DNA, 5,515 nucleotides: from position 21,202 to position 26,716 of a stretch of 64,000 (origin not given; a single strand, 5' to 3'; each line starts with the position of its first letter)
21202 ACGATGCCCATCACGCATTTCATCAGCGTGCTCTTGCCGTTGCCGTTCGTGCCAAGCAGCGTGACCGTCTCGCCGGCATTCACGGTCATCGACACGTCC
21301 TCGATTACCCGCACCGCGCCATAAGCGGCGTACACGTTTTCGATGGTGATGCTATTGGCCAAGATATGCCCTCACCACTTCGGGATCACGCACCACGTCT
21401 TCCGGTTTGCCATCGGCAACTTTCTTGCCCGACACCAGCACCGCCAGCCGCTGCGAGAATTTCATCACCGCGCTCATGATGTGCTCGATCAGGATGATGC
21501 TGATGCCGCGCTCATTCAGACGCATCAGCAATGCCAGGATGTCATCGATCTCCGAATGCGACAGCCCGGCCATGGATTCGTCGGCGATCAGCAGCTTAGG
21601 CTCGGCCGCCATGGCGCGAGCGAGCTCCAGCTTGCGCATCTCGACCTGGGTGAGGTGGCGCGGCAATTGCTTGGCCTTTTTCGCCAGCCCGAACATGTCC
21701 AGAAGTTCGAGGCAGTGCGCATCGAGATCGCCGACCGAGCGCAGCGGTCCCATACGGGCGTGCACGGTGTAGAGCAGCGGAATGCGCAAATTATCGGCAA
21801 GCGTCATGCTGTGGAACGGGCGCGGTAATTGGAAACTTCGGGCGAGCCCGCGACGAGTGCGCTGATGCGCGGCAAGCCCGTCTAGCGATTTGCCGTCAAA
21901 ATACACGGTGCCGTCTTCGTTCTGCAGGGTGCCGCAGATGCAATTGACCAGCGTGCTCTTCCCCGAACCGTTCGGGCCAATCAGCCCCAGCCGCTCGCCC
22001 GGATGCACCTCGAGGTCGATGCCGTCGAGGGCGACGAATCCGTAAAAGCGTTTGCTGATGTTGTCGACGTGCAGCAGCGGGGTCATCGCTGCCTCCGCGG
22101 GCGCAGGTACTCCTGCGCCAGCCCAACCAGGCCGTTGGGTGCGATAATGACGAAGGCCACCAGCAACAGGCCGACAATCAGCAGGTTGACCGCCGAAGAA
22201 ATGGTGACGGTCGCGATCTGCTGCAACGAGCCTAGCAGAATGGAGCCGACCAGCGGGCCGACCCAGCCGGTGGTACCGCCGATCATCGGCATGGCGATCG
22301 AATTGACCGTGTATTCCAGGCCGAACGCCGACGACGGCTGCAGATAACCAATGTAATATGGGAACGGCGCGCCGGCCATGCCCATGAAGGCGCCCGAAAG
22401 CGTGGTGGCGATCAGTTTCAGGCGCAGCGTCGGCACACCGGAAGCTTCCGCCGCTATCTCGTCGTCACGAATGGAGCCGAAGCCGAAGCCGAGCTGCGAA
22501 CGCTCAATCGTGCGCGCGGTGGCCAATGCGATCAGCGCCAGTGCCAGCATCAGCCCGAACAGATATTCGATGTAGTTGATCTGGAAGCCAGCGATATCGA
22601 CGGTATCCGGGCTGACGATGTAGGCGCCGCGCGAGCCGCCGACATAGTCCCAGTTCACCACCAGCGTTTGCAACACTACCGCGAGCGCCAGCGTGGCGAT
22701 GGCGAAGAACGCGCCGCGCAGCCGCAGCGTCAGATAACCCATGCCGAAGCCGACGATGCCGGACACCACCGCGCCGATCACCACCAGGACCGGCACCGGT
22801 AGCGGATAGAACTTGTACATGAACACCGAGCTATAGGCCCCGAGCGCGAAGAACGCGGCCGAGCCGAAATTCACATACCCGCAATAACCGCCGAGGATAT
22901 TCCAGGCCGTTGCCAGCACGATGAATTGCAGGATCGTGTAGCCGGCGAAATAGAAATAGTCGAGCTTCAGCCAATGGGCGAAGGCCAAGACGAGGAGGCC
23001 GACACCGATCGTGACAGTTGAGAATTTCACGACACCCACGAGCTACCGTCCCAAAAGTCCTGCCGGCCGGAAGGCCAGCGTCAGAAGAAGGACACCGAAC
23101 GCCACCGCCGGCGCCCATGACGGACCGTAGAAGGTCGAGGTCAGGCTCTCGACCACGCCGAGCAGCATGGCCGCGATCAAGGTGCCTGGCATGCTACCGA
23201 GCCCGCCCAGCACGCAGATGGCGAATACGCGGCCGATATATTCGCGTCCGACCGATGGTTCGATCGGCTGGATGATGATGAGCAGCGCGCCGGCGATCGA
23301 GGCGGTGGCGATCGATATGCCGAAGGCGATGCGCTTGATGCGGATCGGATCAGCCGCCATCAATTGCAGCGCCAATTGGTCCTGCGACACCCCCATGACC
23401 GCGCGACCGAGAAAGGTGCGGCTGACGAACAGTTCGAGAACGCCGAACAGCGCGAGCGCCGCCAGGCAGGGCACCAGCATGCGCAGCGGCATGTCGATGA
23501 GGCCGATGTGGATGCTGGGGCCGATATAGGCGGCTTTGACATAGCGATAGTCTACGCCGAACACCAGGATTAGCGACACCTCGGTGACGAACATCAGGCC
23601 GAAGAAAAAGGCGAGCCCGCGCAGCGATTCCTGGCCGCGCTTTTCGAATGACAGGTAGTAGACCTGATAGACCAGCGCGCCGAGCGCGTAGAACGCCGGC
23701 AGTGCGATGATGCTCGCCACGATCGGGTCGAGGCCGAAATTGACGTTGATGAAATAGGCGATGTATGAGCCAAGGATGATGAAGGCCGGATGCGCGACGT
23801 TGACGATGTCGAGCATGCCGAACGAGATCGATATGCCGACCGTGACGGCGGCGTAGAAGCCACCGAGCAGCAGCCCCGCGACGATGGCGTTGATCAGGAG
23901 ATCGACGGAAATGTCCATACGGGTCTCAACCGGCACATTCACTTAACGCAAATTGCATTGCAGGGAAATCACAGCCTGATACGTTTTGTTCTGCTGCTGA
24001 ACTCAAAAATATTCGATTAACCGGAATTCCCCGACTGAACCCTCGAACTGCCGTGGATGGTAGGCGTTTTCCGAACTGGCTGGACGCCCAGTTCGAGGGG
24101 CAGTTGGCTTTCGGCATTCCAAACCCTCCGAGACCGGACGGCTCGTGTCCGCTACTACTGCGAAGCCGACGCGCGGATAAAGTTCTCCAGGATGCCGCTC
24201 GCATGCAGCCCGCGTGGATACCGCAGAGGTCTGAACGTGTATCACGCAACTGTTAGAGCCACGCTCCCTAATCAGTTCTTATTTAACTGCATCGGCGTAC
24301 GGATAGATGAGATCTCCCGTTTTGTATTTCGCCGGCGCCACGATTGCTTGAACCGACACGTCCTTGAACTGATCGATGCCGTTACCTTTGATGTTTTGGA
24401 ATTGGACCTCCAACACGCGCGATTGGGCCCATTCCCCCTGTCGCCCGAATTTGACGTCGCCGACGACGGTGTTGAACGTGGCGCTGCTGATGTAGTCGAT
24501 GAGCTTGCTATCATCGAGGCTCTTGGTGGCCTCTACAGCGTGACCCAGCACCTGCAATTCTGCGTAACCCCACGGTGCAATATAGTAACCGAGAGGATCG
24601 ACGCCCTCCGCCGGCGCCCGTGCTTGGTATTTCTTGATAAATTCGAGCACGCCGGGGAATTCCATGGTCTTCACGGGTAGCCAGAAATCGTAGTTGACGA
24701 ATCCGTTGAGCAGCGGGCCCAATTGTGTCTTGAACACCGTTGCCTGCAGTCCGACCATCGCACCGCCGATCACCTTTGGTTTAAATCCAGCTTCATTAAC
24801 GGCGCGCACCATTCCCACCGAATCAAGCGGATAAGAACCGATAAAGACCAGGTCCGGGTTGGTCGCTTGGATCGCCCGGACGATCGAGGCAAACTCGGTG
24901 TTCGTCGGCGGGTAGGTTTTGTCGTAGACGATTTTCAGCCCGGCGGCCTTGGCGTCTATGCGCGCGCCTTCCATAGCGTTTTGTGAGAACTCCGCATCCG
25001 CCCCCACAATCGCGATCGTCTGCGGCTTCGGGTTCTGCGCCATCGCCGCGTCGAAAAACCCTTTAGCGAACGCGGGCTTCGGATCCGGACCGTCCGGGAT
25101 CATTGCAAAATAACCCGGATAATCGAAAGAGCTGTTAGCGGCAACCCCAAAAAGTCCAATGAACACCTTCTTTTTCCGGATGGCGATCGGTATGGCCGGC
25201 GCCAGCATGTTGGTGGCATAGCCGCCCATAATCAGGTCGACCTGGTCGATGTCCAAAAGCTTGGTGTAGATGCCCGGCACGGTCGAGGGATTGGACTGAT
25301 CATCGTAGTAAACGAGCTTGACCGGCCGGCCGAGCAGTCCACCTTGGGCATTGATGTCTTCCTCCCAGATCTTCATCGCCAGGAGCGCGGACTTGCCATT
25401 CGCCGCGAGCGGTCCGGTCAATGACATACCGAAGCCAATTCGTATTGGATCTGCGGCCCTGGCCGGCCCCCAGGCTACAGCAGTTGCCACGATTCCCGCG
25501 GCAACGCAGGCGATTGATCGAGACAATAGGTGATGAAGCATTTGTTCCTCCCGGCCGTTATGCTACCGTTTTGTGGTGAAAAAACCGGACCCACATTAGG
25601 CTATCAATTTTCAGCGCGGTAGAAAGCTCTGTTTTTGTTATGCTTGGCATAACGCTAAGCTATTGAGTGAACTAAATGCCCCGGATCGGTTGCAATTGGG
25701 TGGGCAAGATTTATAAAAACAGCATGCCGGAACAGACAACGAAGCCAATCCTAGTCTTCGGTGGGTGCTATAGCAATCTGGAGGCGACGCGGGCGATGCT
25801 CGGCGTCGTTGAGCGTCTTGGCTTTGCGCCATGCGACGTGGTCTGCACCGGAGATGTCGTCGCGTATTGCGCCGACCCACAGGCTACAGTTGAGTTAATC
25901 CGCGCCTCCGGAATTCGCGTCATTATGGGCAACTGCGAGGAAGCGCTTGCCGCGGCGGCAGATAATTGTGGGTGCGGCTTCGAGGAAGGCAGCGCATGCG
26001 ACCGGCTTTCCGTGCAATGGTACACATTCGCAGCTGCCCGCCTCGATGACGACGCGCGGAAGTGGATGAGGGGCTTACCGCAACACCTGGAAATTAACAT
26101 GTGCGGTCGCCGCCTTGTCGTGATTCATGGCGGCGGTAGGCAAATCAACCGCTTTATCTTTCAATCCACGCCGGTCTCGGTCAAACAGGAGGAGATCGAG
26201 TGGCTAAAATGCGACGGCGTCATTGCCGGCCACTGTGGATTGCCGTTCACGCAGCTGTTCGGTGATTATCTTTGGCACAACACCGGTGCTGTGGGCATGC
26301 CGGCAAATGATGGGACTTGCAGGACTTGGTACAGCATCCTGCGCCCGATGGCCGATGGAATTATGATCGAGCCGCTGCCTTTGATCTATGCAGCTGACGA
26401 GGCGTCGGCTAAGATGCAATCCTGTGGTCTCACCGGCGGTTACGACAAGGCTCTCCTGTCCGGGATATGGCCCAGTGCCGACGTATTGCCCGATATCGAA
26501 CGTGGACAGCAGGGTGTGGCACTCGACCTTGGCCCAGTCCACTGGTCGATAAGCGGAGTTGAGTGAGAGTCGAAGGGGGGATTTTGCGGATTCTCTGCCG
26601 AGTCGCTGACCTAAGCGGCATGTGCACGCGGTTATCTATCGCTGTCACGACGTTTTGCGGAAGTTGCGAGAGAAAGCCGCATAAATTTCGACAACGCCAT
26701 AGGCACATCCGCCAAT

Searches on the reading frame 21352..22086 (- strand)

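Call 18: search_protein_families(library=pfam, proteins=[window:21352-22086:-])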
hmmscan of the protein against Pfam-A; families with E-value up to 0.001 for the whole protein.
window:21352-22086:- (244 aa): 5 families
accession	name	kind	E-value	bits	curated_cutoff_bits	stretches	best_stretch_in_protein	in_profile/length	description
PF00005.33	ABC_tran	-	1.1e-27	97.7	25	1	20-172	1-136/137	ABC transporter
PF12399.14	BCA_ABC_TP_C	-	5.7e-09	35.8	25.5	1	221-243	1-23/27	Branched-chain amino acid ATP-binding cassette transporter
PF13401.12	AAA_22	-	2.5e-06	28.3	27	1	35-200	10-121/130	AAA domain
PF13476.12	AAA_23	-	6.4e-05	24.1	27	1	35-57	24-46/201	AAA domain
PF13555.12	AAA_29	-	0.00021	21.4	27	1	22-50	14-42/61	P-loop containing region of AAA domain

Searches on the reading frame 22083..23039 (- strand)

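Call 18: search_protein_families(library=pfam, proteins=[window:22083-23039:-])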
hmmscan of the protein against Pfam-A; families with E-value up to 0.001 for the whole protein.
window:22083-23039:- (318 aa): 1 family
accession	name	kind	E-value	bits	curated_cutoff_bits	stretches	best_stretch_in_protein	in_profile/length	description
PF02653.21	BPD_transp_2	-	1.5e-32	113.2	26.8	1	38-296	11-268/269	Branched-chain amino acid transport system / permease component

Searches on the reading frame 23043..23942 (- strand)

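Call 18: search_protein_families(library=pfam, proteins=[window:23043-23942:-])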
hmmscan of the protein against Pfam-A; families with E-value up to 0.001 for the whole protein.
window:23043-23942:- (299 aa): 1 family
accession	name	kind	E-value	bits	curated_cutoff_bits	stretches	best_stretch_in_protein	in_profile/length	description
PF02653.21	BPD_transp_2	-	7.1e-22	78.3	26.8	1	20-289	2-269/269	Branched-chain amino acid transport system / permease component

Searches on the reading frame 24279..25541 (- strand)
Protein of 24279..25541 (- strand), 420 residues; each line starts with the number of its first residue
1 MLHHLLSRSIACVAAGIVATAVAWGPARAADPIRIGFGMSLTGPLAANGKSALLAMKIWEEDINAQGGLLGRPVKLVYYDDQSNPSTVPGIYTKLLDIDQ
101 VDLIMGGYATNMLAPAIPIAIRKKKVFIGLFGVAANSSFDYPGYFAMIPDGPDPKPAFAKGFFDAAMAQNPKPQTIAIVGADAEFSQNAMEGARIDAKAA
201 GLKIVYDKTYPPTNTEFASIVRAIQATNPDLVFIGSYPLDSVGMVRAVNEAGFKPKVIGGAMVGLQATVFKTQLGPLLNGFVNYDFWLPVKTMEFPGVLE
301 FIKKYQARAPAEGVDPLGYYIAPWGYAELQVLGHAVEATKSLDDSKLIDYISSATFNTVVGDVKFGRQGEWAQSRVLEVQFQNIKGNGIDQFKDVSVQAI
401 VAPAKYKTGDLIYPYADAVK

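Call 18: search_protein_families(library=pfam, proteins=[window:24279-25541:-])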
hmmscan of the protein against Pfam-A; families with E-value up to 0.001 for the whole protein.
window:24279-25541:- (420 aa): 3 families
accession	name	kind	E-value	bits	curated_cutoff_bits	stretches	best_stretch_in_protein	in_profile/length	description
PF13458.12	Peripla_BP_6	-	2.8e-57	195.4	31.7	1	32-370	1-327/343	Periplasmic binding protein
PF13433.12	Peripla_BP_5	-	5.3e-19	69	27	2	33-111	1-79/363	Periplasmic binding protein domain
PF01094.35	ANF_receptor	-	4e-07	29.8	25.4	1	53-372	3-341/353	Receptor family ligand binding region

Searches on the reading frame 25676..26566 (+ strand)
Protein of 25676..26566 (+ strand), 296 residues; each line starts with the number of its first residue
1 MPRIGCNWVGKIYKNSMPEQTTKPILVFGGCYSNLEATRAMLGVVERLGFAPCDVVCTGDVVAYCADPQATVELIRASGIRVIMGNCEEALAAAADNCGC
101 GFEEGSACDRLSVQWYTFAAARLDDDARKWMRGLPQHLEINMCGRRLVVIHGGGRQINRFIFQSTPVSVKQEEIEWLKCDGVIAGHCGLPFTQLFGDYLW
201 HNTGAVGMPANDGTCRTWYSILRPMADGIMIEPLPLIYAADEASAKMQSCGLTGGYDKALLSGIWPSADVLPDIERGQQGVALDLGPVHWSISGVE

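Call 18: search_protein_families(library=pfam, proteins=[window:25676-26566:+])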
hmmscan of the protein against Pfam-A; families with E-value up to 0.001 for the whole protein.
window:25676-26566:+ (296 aa): 2 families
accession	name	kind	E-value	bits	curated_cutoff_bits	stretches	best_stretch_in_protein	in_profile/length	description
PF12850.12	Metallophos_2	-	1.3e-06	28.9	27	1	51-213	26-142/154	Calcineurin-like phosphoesterase superfamily domain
PF00149.33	Metallophos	-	2.3e-05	25.3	21.5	1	33-197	13-168/191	Calcineurin-like phosphoesterase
